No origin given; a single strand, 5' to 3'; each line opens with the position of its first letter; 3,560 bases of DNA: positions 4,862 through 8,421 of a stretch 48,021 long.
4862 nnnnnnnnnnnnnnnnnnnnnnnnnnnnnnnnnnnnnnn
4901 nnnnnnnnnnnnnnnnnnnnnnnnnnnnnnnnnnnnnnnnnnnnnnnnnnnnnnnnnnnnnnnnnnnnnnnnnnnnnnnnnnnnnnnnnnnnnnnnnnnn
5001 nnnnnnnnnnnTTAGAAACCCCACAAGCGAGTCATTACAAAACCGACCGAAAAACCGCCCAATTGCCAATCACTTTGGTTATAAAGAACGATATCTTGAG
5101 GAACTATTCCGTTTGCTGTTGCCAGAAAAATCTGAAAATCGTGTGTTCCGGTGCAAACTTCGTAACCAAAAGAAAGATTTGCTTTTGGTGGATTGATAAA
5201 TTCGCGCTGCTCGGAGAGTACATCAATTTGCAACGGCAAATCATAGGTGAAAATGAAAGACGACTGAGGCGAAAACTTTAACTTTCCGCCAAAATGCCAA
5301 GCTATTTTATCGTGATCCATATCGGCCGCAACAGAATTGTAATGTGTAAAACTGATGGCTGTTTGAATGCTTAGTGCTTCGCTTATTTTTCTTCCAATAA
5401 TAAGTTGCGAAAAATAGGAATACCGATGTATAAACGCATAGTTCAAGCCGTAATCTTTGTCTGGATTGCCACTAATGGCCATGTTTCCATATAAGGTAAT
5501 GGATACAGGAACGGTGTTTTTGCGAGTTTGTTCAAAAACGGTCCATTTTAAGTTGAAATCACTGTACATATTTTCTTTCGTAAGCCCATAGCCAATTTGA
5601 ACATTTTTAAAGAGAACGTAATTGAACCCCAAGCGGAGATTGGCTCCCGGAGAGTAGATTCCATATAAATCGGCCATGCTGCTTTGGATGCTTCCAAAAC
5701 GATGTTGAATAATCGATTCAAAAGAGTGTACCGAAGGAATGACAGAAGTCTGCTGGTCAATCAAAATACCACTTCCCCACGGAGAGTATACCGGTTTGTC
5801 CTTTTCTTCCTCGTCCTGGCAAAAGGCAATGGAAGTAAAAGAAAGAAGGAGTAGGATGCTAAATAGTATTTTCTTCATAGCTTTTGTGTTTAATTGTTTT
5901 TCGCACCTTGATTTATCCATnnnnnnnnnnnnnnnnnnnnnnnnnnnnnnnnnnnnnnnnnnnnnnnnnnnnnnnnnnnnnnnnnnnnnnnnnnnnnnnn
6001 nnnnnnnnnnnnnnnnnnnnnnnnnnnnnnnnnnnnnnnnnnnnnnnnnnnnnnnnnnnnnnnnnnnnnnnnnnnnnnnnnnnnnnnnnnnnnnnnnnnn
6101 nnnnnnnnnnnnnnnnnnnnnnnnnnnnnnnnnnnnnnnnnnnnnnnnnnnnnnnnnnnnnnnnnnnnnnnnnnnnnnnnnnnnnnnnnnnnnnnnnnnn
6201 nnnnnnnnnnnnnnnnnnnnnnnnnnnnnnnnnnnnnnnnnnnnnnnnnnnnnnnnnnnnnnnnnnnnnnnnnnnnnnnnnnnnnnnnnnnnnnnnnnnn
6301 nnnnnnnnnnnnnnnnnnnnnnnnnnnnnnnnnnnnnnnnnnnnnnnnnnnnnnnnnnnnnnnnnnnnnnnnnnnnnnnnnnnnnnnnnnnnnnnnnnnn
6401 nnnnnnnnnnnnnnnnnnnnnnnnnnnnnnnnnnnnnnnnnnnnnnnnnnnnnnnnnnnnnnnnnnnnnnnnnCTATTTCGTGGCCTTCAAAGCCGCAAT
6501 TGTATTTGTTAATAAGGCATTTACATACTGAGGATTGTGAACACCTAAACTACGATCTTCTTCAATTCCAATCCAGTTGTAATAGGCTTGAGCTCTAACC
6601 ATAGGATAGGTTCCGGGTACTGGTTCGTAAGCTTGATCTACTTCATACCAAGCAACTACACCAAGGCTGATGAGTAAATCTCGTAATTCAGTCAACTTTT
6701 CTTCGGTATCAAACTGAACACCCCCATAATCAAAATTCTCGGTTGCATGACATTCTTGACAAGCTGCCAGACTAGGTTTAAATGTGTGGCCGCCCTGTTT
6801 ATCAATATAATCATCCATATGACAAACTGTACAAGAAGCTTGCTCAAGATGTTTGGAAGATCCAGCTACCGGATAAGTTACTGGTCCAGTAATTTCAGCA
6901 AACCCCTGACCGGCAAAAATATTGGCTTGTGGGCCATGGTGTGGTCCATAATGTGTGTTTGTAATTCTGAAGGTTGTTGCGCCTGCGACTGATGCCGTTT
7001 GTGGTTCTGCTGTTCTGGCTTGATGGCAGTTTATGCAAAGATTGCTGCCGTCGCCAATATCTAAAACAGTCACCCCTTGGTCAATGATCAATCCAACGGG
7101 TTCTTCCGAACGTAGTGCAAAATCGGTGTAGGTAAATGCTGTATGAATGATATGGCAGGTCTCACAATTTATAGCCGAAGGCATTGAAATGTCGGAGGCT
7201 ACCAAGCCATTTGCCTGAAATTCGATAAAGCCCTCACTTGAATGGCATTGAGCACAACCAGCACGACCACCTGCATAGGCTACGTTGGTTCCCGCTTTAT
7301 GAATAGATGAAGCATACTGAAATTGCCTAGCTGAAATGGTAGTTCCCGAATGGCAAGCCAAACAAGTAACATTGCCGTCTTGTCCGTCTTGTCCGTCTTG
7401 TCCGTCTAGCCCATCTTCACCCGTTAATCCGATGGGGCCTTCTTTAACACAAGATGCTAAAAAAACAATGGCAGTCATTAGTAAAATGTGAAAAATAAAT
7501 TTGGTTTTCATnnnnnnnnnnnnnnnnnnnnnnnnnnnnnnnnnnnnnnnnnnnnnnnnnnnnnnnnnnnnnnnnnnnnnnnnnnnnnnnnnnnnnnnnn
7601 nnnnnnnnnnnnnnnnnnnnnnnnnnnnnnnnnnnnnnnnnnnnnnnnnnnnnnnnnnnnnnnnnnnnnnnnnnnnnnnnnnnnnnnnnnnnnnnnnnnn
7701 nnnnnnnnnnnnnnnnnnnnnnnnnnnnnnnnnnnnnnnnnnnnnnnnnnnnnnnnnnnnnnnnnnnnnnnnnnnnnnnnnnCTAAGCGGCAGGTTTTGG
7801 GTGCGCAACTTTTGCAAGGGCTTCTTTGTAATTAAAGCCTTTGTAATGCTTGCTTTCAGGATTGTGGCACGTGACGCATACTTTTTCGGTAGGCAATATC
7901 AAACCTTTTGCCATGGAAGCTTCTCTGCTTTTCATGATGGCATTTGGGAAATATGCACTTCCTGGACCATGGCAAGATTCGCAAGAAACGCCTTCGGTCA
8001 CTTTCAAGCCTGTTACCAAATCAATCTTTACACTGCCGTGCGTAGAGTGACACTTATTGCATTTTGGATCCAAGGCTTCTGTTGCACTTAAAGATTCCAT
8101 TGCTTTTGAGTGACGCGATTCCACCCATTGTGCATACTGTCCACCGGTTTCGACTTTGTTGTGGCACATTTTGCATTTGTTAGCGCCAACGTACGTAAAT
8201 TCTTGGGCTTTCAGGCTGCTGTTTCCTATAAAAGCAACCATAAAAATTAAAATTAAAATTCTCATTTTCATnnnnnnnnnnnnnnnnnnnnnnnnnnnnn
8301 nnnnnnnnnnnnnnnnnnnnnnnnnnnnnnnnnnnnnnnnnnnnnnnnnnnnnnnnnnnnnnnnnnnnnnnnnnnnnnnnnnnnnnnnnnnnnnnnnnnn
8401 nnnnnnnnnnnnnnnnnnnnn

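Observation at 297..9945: All three redox-tiered Geobacter quinol oxidases (ImcH, CbcL, CbcBA) in one 10-kb arm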

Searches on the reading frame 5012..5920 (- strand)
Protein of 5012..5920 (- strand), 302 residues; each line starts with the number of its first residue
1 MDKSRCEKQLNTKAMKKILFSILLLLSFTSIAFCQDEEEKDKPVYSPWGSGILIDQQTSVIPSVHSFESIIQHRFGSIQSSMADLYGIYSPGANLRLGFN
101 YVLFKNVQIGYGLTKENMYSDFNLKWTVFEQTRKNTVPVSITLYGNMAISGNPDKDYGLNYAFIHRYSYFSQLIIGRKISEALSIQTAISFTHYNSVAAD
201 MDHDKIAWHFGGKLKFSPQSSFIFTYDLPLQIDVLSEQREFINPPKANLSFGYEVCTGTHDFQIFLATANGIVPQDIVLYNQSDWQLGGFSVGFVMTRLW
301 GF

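Call 4: search_protein_families(library=pfam, proteins=[window:5012-5920:-], max_evalue=0.01)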
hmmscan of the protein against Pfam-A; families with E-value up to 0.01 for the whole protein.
window:5012-5920:- (302 aa): 1 family
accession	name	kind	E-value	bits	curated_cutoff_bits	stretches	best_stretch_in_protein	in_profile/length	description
PF19089.6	DUF5777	-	9.4e-65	218.7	23.1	1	53-300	6-247/247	Membrane bound beta barrel domain (DUF5777)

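Call 5: search_protein_families(library=ncbifam, proteins=[window:5012-5920:-], max_evalue=0.01)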
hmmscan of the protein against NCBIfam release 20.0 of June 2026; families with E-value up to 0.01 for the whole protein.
window:5012-5920:- (302 aa): 0 families

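Call 79: search_solved_structures(query=window:5012-5920:-, max_evalue=1)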
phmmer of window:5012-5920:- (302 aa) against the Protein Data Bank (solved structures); distinct sequences matched with E-value up to 1: 0.

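Call 87: predict_structure(protein=window:5012-5920:-)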
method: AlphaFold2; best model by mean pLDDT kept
length: 302 residues; sequences in the alignment: 1
mean_pLDDT: 31.6   pTM: 0.18
mean pLDDT of the five models: 31.6, 27.4, 27.1, 26.5, 26.0
residues with pLDDT >= 90: 0; 70-90: 12; 50-70: 17; < 50: 273
segments of 3 or more residues with pLDDT < 50: 30-302
pLDDT, mean of each block of 10 residues (from residue 1): 54 73 65 43 31 25 27 28 24 23 25 26 27 28 29 31 27 24 24 24 28 28 29 28 29 30 31 30 28 26 26
secondary structure, 60 per line:
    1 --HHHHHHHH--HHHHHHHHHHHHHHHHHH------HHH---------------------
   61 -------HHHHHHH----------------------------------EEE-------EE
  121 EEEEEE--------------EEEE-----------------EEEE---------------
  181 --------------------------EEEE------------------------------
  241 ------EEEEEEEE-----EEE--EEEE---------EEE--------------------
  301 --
elements in order: H3-10 H13-30 H68-74 E109-111 E119-126 E141-144 E162-165 E207-210 E247-254 E260-262 E265-268 E278-280

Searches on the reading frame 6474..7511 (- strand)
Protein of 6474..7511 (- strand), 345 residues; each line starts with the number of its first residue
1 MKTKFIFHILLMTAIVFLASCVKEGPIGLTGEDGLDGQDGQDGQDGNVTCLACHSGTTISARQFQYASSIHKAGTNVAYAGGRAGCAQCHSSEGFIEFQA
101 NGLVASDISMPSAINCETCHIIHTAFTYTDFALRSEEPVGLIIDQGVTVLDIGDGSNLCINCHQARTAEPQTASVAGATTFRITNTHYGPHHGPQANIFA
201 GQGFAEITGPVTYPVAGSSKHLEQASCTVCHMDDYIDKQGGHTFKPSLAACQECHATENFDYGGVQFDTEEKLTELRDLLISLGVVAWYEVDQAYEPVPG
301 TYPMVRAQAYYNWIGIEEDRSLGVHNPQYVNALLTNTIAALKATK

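Call 4: search_protein_families(library=pfam, proteins=[window:6474-7511:-], max_evalue=0.01)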
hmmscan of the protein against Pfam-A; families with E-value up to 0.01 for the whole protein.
window:6474-7511:- (345 aa): 8 families
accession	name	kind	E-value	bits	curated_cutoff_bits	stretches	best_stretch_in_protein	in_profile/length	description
PF22113.1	Mtrc-MtrF_II-IV_dom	-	6.8e-09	35.9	30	2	49-166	30-166/176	Outer membrane cytochrome MtrC/MtrF-like, domains II/IV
PF14522.11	Cytochrome_C7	-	4.8e-08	33.1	24.8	2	46-120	12-66/67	Cytochrome c7 and related cytochrome c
PF14537.11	Cytochrom_c3_2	-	2.2e-06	28.5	25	1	47-125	6-69/79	Cytochrome c3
PF09699.15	Paired_CXXCH_1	-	2.3e-06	27.6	20.6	0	223-258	5-39/41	Doubled CXXCH motif (Paired_CXXCH_1)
PF22678.1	Cytochrom_c_NrfB-like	-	2.4e-05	25.1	27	0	50-125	1-70/89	Cytochrome c-type protein NrfB-like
PF02335.20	Cytochrom_C552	-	0.00035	20.1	24.1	0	223-339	243-371/438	Cytochrome c552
PF02085.21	Cytochrom_CIII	-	0.00049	20.8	22.9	0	220-259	27-57/101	Class III cytochrome C family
PF01391.23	Collagen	-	0.0048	17.1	27.2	1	25-46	31-52/60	Collagen triple helix repeat (20 copies)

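Call 5: search_protein_families(library=ncbifam, proteins=[window:6474-7511:-], max_evalue=0.01)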
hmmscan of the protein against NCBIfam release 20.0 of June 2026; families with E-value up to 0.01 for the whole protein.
window:6474-7511:- (345 aa): 6 families
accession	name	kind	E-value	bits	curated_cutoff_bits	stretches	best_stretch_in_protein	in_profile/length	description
TIGR03507.1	decahem_SO1788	subfamily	1.7e-07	30.1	209.3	1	157-262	182-283/672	OmcA/MtrC family decaheme c-type cytochrome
TIGR03508.1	decahem_SO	subfamily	0.00014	21.4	192.2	0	45-255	32-196/258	DmsE family decaheme c-type cytochrome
TIGR04315.1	octaheme_Shew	subfamily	0.0062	15.6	375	1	44-125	184-255/440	tetrathionate reductase family octaheme c-type cytochrome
NF041198.1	UshA_like_PCGU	equivalog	0.0076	14.9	275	1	43-121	438-509/519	UshA-like (seleno)protein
TIGR04257.1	nanowire_3heme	domain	0.0089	16.2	40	0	80-129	25-67/75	c(7)-type cytochrome triheme domain-containing protein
TIGR03153.1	cytochr_NrfH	equivalog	0.0098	16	134.2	0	221-259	25-63/138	cytochrome c nitrite reductase small subunit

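Call 80: search_solved_structures(query=window:6474-7511:-, max_evalue=0.1)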
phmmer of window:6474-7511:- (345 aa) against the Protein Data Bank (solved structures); distinct sequences matched with E-value up to 0.1: 0.

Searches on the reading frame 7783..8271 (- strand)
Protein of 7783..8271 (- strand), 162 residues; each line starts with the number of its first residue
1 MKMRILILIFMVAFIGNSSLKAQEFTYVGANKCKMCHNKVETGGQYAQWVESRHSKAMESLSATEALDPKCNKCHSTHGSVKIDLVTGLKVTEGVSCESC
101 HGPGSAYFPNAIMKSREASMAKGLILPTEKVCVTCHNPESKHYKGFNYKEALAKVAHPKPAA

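Call 4: search_protein_families(library=pfam, proteins=[window:7783-8271:-], max_evalue=0.01)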
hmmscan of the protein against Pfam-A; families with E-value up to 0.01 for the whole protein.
window:7783-8271:- (162 aa): 7 families
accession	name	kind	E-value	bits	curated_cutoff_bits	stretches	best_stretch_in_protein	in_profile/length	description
PF13435.11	Cytochrome_C554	-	1e-11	46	20.8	1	32-102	1-84/84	Cytochrome c554 and c-prime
PF14522.11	Cytochrome_C7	-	1.3e-10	41.4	24.8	3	29-101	12-66/67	Cytochrome c7 and related cytochrome c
PF09699.15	Paired_CXXCH_1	-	1.7e-08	34.5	20.6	1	70-103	8-38/41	Doubled CXXCH motif (Paired_CXXCH_1)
PF14537.11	Cytochrom_c3_2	-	4.4e-08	33.9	25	1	27-80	23-69/79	Cytochrome c3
PF22113.1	Mtrc-MtrF_II-IV_dom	-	9.9e-07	28.9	30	2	28-106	79-168/176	Outer membrane cytochrome MtrC/MtrF-like, domains II/IV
PF03264.19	Cytochrom_NNT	-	2.6e-05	24.4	24.1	0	3-81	6-78/174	NapC/NirT cytochrome c family, N-terminal region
PF22678.1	Cytochrom_c_NrfB-like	-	0.0062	17.4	27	0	97-140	1-44/89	Cytochrome c-type protein NrfB-like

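Call 5: search_protein_families(library=ncbifam, proteins=[window:7783-8271:-], max_evalue=0.01)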
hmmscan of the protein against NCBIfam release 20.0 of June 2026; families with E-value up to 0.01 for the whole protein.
window:7783-8271:- (162 aa): 10 families
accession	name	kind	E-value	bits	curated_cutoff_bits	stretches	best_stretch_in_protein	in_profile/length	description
NF041198.1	UshA_like_PCGU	equivalog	3.4e-21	75.4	275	1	21-148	399-518/519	UshA-like (seleno)protein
NF043010.1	Cyt554_Nsmonas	equivalog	3.2e-09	36.5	400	1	5-66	8-62/238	cytochrome c-550 CycA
TIGR03508.1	decahem_SO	subfamily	2.7e-07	30.3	192.2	1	92-142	32-84/258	DmsE family decaheme c-type cytochrome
TIGR01905.1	paired_CXXCH_1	subfamily_domain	1.5e-06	28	25.2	0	70-85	8-23/41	doubled CXXCH domain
NF041028.1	decahem_GSU2203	exception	3.6e-06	26.4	325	1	95-144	68-117/317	GSU2203 family decaheme c-type cytochrome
NF045713.1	CxxCH_16_HmcA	equivalog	5.8e-06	25.2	400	1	31-142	133-239/541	sulfate respiration complex hexadecaheme cytochrome HmcA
TIGR03153.1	cytochr_NrfH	equivalog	0.0004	20.5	134.2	0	7-82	5-66/138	cytochrome c nitrite reductase small subunit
TIGR04257.1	nanowire_3heme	domain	0.00061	19.9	40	0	69-107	24-64/75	c(7)-type cytochrome triheme domain-containing protein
NF040886.1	cyt_C_like_Sec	equivalog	0.0017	17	250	0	30-105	45-115/423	multiheme c-type cytochrome (seleno)protein ExtKL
NF008659.0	PRK11659.1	equivalog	0.0085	15.8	184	0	54-140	32-121/188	cytochrome c nitrite reductase pentaheme subunit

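Call 81: search_solved_structures(query=window:7783-8271:-, max_evalue=0.1)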
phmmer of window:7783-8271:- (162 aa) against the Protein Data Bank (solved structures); distinct sequences matched with E-value up to 0.1: 2.
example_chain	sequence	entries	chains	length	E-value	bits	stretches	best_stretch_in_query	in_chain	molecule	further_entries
6i5b_A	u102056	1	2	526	4.6e-09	39.5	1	41-141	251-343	Uncharacterized protein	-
1bvb_A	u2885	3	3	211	0.00097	22.2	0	27-124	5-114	CYTOCHROME C-554 | CYTOCHROME C554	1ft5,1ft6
